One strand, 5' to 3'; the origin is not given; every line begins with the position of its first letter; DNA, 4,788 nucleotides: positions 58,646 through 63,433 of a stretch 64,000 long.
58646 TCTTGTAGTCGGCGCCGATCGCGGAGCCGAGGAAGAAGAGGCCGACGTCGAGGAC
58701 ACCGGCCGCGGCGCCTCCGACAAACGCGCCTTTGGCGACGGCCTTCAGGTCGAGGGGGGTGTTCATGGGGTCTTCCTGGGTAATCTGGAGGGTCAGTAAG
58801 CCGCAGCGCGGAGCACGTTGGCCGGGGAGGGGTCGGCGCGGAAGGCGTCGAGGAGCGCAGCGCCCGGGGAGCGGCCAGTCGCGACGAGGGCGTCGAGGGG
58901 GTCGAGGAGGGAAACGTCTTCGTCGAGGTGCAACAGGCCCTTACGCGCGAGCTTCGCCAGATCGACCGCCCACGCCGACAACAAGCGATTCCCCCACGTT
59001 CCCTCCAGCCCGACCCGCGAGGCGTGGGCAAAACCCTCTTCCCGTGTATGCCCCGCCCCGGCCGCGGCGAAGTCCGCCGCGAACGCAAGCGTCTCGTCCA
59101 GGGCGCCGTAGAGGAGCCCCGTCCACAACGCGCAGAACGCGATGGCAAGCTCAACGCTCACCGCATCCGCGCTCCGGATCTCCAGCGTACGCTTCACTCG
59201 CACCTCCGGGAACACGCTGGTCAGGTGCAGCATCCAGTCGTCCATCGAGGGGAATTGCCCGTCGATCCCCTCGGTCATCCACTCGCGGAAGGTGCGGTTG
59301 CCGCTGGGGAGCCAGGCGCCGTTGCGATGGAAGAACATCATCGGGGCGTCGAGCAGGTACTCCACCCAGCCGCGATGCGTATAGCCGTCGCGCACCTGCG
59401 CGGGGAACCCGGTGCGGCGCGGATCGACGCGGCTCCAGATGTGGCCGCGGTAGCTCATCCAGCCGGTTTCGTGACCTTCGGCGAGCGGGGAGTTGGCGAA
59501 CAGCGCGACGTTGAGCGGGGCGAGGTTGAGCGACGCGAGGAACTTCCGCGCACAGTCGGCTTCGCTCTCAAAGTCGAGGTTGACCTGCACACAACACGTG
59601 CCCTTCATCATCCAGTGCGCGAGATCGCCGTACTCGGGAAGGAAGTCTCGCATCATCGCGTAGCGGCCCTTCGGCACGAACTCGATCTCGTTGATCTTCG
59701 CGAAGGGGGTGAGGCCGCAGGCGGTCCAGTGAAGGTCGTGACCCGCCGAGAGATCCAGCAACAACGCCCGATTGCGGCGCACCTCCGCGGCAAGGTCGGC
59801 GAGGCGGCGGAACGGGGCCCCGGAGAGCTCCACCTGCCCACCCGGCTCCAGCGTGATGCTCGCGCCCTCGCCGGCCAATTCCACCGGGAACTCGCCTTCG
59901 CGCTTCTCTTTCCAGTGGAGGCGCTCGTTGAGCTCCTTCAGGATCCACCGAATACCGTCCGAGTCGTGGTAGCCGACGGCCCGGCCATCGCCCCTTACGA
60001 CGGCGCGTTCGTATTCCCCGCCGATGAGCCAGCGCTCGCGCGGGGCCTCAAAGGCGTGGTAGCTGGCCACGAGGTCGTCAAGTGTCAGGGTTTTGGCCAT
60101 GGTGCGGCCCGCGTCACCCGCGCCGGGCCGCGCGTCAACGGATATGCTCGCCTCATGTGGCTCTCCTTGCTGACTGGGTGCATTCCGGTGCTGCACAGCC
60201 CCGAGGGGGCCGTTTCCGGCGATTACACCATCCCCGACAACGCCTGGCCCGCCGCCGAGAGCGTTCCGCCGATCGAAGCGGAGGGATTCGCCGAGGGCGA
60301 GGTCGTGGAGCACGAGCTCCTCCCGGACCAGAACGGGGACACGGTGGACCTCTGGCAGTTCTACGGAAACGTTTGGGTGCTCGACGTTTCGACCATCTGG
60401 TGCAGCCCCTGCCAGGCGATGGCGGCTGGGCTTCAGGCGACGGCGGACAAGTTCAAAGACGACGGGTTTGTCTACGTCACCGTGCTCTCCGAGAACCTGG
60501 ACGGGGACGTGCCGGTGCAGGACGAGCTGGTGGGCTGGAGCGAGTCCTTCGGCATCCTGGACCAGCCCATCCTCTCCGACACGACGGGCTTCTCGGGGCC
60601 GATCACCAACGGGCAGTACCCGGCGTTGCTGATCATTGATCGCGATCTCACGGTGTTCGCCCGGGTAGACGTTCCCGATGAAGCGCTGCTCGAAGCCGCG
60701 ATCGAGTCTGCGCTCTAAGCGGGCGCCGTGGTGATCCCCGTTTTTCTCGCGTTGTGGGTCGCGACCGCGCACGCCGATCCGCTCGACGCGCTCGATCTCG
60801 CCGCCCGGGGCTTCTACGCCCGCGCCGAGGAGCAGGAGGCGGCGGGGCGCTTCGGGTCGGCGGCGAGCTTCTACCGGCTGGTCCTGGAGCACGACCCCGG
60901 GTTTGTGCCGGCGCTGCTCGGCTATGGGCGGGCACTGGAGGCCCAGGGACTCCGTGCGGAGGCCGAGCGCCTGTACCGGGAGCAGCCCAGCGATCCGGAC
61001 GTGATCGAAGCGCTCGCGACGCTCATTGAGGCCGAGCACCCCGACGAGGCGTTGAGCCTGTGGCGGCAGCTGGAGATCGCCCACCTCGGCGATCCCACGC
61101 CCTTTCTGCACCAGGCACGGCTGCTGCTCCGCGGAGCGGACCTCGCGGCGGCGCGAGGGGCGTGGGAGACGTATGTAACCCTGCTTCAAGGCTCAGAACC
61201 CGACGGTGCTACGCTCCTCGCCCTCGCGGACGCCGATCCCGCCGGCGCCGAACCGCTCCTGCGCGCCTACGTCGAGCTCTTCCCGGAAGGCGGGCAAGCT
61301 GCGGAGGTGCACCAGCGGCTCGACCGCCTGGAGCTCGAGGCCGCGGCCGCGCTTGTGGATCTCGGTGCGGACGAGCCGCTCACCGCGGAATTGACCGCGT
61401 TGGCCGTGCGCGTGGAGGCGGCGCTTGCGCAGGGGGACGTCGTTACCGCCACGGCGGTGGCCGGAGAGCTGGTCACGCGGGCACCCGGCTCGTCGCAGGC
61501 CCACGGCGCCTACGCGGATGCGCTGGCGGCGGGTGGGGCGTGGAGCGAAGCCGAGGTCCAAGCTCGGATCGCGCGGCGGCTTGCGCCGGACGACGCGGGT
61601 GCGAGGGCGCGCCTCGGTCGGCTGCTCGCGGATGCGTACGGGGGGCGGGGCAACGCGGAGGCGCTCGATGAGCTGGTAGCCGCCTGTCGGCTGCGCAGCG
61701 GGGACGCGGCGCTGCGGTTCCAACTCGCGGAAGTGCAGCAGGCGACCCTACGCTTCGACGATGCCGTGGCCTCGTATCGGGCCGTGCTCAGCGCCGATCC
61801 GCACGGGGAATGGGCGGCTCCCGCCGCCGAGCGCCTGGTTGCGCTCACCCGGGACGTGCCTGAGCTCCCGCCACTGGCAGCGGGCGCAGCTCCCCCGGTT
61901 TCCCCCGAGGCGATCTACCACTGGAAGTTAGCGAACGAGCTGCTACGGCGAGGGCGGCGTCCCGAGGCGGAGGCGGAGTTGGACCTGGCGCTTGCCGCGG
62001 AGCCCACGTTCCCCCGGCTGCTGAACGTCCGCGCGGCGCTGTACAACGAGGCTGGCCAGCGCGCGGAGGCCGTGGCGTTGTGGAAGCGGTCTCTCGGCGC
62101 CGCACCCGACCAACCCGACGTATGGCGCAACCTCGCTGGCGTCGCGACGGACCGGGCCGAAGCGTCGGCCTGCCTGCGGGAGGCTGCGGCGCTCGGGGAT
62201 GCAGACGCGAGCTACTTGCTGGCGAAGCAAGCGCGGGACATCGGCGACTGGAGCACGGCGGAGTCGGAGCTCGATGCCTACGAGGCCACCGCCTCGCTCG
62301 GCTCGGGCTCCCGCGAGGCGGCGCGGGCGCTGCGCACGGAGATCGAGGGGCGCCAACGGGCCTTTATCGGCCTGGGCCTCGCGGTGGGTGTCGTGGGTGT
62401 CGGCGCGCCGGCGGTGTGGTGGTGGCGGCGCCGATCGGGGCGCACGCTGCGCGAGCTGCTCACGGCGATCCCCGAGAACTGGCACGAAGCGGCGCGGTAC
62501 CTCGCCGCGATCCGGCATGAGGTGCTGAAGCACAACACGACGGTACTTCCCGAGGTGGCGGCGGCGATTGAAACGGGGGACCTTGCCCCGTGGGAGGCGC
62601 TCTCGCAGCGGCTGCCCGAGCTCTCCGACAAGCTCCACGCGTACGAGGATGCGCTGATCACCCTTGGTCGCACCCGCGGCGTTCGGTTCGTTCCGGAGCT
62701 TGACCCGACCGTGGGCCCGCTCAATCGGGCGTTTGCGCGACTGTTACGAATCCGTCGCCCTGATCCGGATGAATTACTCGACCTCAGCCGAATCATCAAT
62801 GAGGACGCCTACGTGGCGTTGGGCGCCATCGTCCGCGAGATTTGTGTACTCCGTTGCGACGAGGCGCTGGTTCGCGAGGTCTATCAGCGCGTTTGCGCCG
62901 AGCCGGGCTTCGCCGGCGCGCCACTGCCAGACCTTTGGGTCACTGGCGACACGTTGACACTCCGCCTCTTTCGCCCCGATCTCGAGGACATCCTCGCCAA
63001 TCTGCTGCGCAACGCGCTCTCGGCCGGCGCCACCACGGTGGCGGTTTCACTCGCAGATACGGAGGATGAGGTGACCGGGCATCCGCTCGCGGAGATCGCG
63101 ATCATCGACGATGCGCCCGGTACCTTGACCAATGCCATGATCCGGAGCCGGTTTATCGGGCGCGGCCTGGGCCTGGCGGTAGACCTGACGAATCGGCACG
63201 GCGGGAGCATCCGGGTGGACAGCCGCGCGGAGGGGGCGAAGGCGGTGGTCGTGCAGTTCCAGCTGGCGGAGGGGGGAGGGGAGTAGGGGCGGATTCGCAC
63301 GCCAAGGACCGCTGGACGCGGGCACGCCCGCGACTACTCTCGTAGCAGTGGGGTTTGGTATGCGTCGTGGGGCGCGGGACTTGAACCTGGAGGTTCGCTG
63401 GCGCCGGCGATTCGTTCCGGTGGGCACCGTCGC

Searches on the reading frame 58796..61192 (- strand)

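Call 40: search_protein_families(library=pfam, proteins=[window:58796-61192:-], max_evalue=0.0001)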
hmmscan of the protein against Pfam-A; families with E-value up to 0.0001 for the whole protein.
window:58796-61192:- (799 aa): 1 family
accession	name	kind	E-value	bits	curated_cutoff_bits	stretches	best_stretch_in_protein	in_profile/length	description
PF04107.18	GCS2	-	3.5e-56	191.1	21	1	418-700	10-281/291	Glutamate-cysteine ligase family 2(GCS2)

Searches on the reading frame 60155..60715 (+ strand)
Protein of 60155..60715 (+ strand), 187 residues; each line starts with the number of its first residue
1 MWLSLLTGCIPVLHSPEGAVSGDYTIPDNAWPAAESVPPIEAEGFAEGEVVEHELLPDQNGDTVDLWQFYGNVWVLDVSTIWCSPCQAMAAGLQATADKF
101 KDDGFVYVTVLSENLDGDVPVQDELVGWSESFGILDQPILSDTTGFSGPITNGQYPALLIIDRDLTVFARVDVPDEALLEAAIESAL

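Call 10: search_protein_families(library=pfam, proteins=[window:60155-60715:+], max_evalue=0.01)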
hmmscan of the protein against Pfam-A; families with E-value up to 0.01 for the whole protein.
seq(187 aa): 3 families
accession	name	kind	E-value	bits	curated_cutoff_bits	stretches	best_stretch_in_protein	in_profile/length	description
PF00578.27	AhpC-TSA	-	4.2e-08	33.6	26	1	56-165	10-119/124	AhpC/TSA family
PF08534.16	Redoxin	-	2.3e-05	24.7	26.6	1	41-115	10-73/148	Redoxin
PF00085.26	Thioredoxin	-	0.0011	19.4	23.5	1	73-107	20-50/103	Thioredoxin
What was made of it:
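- On Prx-like / TlpA-like UxxC selenoprotein families (PF00578 or cd02966): PF00578 at E 8e-15 and 1e-16, above the gathering score (call 10).
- Pfam AhpC-TSA spans the TGA (call 10).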

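Call 11: search_protein_families(library=ncbifam, proteins=[window:60155-60715:+], max_evalue=0.01)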
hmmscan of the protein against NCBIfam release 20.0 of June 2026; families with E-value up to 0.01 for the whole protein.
seq(187 aa): 2 families
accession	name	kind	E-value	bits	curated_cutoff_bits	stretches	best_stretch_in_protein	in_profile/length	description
NF047696.1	ThlDiSintTplARhiz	equivalog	0.00018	21.3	230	1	57-112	83-138/219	thiol:disulfide interchange protein TlpA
NF002854.0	PRK03147.1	subfamily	0.00052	20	170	1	46-112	37-103/176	thiol-disulfide oxidoreductase ResA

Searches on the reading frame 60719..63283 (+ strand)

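Call 40: search_protein_families(library=pfam, proteins=[window:60719-63283:+], max_evalue=0.0001)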
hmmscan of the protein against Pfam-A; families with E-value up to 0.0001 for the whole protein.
window:60719-63283:+ (855 aa): 5 families
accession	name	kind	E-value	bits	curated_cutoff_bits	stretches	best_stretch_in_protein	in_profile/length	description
PF14559.12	TPR_19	-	4.9e-15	56.1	25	1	41-90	3-52/68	Tetratricopeptide repeat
PF13428.12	TPR_14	-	4.6e-14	52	23.5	0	432-473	1-42/44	Tetratricopeptide repeat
PF13431.12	TPR_17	-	1.4e-07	31.7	24.4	0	424-451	5-32/34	Tetratricopeptide repeat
PF07719.23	TPR_2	-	9.2e-07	29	27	0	399-430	2-33/34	Tetratricopeptide repeat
PF02518.31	HATPase_c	-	8.6e-05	23.4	26.4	0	754-849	5-109/111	Histidine kinase-, DNA gyrase B-, and HSP90-like ATPase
